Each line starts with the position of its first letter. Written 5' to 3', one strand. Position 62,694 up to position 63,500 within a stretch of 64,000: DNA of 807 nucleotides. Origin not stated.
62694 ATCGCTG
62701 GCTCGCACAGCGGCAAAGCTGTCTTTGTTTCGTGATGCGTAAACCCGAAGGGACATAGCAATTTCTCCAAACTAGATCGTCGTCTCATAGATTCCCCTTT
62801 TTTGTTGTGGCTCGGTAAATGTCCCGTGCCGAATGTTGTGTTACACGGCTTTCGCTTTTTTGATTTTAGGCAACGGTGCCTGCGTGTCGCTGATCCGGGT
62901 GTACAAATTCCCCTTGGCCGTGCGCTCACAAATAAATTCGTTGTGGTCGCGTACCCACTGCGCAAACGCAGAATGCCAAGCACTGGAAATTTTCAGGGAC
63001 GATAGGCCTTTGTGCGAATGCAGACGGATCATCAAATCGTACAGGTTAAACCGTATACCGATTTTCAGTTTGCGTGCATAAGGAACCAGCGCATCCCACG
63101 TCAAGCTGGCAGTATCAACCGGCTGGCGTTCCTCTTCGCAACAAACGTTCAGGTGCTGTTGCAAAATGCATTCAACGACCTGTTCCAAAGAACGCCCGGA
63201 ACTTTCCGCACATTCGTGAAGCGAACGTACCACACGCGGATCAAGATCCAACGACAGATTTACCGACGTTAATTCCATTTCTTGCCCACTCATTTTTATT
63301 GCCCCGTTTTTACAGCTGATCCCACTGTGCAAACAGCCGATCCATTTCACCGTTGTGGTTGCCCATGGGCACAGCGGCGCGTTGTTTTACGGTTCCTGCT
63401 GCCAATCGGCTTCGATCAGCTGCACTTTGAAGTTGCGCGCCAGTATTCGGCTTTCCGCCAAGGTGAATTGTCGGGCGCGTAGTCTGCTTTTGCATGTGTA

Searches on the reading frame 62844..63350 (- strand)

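Call 45: search_protein_families(library=pfam, proteins=[window:62844-63350:-], max_evalue=0.01)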
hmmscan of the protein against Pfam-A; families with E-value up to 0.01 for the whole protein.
window:62844-63350:- (169 aa): 1 family
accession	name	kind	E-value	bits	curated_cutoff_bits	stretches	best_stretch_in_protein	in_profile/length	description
PF22513.2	FitA-like_RHH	-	0.00029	21.2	27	1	35-66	7-38/39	Antitoxin FitA-like, ribbon-helix-helix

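Call 46: search_protein_families(library=phrogs, proteins=[window:62844-63350:-], max_evalue=0.001)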
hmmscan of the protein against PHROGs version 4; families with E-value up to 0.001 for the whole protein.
window:62844-63350:- (169 aa): 0 families
